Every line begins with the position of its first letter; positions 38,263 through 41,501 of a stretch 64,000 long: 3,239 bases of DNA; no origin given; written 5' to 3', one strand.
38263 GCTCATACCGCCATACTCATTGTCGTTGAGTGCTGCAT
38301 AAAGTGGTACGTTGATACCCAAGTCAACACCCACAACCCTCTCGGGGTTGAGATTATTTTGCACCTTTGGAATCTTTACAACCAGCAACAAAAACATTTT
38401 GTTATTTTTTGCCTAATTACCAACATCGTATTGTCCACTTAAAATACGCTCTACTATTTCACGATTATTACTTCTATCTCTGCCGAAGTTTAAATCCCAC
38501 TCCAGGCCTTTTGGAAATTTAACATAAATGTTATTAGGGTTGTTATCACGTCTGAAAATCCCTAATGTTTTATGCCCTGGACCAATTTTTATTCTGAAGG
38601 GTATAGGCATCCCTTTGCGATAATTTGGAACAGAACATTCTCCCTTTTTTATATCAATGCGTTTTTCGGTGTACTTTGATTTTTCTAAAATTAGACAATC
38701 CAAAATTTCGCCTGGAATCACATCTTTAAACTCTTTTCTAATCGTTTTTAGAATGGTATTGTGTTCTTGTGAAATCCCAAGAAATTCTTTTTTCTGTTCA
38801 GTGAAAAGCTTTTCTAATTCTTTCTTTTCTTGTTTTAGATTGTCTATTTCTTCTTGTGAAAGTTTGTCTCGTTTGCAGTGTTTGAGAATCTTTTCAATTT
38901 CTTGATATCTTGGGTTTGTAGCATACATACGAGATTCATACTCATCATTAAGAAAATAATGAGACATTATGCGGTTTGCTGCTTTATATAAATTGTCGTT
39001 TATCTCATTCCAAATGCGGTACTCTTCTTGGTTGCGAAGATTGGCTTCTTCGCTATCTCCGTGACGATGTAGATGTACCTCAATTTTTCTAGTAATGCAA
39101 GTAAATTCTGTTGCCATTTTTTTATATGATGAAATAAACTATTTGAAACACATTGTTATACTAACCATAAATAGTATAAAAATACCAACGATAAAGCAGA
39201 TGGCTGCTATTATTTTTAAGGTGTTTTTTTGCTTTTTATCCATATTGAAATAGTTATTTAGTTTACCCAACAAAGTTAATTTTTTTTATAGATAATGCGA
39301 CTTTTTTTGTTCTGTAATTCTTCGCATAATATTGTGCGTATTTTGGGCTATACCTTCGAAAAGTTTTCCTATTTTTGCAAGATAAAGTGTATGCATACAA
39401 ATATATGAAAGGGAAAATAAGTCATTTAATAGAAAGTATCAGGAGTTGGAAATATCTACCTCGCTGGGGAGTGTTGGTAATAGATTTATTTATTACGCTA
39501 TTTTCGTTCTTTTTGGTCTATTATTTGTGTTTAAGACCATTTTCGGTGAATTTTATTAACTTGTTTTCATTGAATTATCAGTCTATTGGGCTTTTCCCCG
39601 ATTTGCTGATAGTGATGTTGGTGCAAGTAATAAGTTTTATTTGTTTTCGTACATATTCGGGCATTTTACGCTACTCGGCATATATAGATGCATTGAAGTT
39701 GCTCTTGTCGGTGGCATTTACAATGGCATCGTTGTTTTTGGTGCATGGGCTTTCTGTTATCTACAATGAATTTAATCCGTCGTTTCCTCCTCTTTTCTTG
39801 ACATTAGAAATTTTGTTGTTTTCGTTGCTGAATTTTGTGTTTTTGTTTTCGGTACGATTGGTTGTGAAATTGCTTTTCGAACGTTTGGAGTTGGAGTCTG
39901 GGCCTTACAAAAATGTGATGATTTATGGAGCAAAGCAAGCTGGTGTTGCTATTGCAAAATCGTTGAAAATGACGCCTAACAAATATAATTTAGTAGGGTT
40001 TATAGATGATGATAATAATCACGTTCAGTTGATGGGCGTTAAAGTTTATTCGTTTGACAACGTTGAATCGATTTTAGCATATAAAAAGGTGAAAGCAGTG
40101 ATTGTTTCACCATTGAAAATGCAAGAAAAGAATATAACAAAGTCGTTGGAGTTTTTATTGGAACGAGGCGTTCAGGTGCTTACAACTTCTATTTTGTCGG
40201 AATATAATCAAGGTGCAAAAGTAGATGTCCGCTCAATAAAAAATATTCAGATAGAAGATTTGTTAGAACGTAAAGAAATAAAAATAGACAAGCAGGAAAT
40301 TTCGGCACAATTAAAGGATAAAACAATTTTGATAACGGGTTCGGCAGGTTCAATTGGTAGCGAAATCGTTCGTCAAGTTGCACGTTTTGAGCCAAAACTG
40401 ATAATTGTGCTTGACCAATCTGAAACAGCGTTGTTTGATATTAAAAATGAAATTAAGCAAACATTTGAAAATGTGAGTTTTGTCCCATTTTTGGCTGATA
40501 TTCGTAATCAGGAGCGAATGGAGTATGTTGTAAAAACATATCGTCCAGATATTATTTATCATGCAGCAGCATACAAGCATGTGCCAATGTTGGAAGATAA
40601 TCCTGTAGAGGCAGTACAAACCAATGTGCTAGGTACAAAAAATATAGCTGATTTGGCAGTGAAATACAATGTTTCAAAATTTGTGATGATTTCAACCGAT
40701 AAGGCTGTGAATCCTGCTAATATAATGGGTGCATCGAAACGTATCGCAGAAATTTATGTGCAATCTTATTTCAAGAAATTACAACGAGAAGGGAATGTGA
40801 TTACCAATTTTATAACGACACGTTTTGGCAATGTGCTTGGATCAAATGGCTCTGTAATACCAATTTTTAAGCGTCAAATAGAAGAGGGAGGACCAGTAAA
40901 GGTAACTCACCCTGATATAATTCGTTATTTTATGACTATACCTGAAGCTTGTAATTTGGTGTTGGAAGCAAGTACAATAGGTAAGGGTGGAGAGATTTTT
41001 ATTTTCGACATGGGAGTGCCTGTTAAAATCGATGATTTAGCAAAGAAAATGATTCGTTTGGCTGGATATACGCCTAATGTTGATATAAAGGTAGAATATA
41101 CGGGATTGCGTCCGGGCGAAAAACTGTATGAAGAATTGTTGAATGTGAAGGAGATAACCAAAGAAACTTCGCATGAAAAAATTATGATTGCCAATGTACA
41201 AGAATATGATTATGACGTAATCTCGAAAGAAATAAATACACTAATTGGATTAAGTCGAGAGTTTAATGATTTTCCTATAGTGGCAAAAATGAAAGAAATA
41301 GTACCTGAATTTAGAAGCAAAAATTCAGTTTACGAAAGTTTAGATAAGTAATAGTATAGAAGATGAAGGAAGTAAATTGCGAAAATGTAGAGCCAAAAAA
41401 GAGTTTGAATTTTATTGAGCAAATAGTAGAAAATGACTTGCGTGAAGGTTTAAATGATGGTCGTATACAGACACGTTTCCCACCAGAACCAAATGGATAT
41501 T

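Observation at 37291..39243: Orphan miniature type V (Cas12f/Cas14-like, TnpB-derived) effector with a private 36-nt-repeat mini-array and no adaptation genes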

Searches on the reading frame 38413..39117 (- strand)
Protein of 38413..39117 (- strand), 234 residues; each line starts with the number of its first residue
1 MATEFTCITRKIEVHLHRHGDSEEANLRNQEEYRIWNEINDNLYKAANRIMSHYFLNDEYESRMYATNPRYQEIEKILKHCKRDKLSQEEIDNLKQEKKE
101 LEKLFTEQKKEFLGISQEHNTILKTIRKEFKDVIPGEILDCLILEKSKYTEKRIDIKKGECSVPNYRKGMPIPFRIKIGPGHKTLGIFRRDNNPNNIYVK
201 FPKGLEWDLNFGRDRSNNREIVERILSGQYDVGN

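Call 47: list_cluster_members(proteins=[window:38413-39117:-, window:37669-38397:-])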
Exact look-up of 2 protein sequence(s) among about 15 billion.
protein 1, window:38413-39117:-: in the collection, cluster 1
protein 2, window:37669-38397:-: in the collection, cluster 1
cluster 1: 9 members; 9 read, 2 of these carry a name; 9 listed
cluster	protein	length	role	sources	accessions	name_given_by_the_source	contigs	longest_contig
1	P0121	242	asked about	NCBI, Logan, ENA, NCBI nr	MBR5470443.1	MAG: transposase [Paludibacteraceae bacterium] | transposase [Paludibacteraceae bacterium]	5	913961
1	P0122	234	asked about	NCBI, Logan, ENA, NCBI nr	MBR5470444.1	MAG: hypothetical protein IKU78_08265 [Paludibacteraceae bacterium] | hypothetical protein [Paludibacteraceae bacterium]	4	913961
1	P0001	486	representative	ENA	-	-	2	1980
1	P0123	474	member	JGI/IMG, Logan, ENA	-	-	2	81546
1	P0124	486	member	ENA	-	-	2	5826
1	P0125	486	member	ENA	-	-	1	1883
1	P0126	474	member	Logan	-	-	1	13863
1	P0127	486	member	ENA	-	-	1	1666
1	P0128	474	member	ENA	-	-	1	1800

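Call 50: find_encoding_contigs(protein=P0121, flank=2500, max_places=8)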
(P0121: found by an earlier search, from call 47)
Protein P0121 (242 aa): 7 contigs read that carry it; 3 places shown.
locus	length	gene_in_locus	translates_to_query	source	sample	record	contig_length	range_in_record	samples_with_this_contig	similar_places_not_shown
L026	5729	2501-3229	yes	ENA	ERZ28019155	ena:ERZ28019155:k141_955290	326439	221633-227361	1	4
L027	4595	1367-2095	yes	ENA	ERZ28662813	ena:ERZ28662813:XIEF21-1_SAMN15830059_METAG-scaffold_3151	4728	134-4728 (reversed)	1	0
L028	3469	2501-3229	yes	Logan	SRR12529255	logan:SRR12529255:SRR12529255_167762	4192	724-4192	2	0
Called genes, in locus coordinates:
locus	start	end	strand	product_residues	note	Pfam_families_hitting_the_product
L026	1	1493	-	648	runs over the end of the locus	PF00106:adh_short (weak), PF01073:3Beta_HSD, PF01370:Epimerase, PF02719:Polysacc_synt_2, PF04321:RmlD_sub_bind, PF07993:NAD_binding_4 (faint), PF16363:GDP_Man_Dehyd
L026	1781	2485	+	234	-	-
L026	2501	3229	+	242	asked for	PF07282:Cas12f1-like_TNB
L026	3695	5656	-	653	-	PF03169:OPT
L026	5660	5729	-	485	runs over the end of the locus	PF01546:Peptidase_M20, PF07687:M20_dimer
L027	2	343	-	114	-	?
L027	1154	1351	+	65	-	-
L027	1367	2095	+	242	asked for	PF07282:Cas12f1-like_TNB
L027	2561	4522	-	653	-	PF03169:OPT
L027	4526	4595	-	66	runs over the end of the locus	?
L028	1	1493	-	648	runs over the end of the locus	PF00106:adh_short (weak), PF01073:3Beta_HSD, PF01370:Epimerase, PF02719:Polysacc_synt_2, PF04321:RmlD_sub_bind, PF07993:NAD_binding_4 (faint), PF16363:GDP_Man_Dehyd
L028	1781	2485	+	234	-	-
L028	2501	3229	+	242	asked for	PF07282:Cas12f1-like_TNB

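Call 78: find_encoding_contigs(protein=P0124, flank=3000, max_places=3)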
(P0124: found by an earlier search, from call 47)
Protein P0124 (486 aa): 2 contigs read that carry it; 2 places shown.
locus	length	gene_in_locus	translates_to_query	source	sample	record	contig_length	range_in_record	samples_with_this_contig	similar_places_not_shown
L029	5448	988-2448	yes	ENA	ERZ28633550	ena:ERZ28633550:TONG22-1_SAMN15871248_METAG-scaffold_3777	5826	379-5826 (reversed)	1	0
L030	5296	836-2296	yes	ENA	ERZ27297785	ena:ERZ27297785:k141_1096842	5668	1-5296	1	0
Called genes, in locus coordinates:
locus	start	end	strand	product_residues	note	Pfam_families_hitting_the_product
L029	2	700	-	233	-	?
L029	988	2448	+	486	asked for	PF07282:Cas12f1-like_TNB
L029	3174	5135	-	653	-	PF03169:OPT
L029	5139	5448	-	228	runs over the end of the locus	?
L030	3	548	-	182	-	?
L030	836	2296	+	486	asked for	PF07282:Cas12f1-like_TNB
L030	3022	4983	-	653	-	PF03169:OPT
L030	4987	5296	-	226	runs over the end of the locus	?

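Call 79: find_encoding_contigs(protein=P0123, flank=3000, max_places=3)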
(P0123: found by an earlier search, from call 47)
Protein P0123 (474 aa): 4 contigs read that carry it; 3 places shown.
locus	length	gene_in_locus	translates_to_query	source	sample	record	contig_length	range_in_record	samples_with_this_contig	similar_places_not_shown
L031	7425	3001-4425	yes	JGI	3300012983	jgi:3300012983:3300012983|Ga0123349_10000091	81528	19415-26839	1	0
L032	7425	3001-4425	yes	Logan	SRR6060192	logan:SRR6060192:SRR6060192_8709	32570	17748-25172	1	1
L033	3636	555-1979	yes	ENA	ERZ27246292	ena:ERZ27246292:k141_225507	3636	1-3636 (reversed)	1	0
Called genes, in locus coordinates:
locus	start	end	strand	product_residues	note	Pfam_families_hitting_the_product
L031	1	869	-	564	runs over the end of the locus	PF00749:tRNA-synt_1c, PF03950:tRNA-synt_1c_C, PF20974:tRNA-synt_1c_C2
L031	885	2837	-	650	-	PF00106:adh_short (weak), PF01073:3Beta_HSD, PF01370:Epimerase, PF02719:Polysacc_synt_2, PF04321:RmlD_sub_bind, PF07993:NAD_binding_4 (faint), PF16363:GDP_Man_Dehyd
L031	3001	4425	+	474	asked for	PF07282:Cas12f1-like_TNB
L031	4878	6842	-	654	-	PF03169:OPT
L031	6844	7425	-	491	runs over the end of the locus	PF01546:Peptidase_M20, PF07687:M20_dimer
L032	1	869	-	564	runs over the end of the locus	PF00749:tRNA-synt_1c, PF03950:tRNA-synt_1c_C, PF20974:tRNA-synt_1c_C2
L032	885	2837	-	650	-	PF00106:adh_short (weak), PF01073:3Beta_HSD, PF01370:Epimerase, PF02719:Polysacc_synt_2, PF04321:RmlD_sub_bind, PF07993:NAD_binding_4 (faint), PF16363:GDP_Man_Dehyd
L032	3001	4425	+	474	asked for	PF07282:Cas12f1-like_TNB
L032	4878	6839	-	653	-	PF03169:OPT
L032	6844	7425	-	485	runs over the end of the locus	PF01546:Peptidase_M20, PF07687:M20_dimer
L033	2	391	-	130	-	?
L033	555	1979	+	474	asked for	PF07282:Cas12f1-like_TNB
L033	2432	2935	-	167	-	PF03169:OPT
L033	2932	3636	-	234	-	?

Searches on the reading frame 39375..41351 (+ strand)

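Call 25: search_protein_families(library=ncbifam, proteins=[window:39375-41351:+], max_evalue=0.00001)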
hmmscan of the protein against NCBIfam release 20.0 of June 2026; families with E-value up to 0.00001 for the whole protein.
window:39375-41351:+ (658 aa): 22 families
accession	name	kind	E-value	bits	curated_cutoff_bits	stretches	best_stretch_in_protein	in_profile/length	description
TIGR03589.1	PseB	equivalog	1.5e-59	201.6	407.75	1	313-601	2-274/324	UDP-N-acetylglucosamine 4,6-dehydratase (inverting)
TIGR04130.1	FnlA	equivalog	3e-50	171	730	1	313-595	2-271/337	UDP-N-acetylglucosamine 4,6-dehydratase/5-epimerase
TIGR02622.1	CDP_4_6_dhtase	equivalog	9.2e-17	61.2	278.45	1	314-517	3-225/352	CDP-glucose 4,6-dehydratase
TIGR01181.1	dTDP_gluc_dehyt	equivalog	9.6e-17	61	365.1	1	318-564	2-262/321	dTDP-glucose 4,6-dehydratase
TIGR01214.1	rmlD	equivalog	3.7e-16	59.1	224.05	1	317-467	1-140/285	dTDP-4-dehydrorhamnose reductase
TIGR01179.1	galE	equivalog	4.2e-15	55.4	262.3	1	318-441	2-121/332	UDP-glucose 4-epimerase GalE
TIGR03025.1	EPS_sugtrans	subfamily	6e-15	55.4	295.55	1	36-293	2-242/445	exopolysaccharide biosynthesis polyprenyl glycosylphosphotransferase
TIGR04180.1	EDH_00030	hypoth_equivalog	1.2e-13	50.8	475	1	318-592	1-283/297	NAD-dependent 4,6-dehydratase LegB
TIGR03023.1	WcaJ_sugtrans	equivalog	8.8e-13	48.3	410.75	1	36-295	2-249/453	undecaprenyl-phosphate glucose phosphotransferase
NF007490.0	PRK10084.1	subfamily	5.6e-11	42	649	1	318-432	3-115/361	dTDP-glucose 4,6-dehydratase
NF007582.0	PRK10217.1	equivalog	1.6e-10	40.6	698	1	316-431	2-115/355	dTDP-glucose 4,6-dehydratase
NF047420.2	EF_P_mod_YmfI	equivalog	4e-09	36.5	238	1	318-416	2-99/236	elongation factor P 5-aminopentanone reductase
TIGR02197.1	heptose_epim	equivalog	2.7e-08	33.3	274.6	1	318-463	1-150/316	ADP-glyceromanno-heptose 6-epimerase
NF006619.0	PRK09186.1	equivalog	1.9e-07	31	255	1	312-389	1-77/256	oxidoreductase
NF006565.0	PRK09072.1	equivalog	8.4e-07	28.8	238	1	312-418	2-107/265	SDR family oxidoreductase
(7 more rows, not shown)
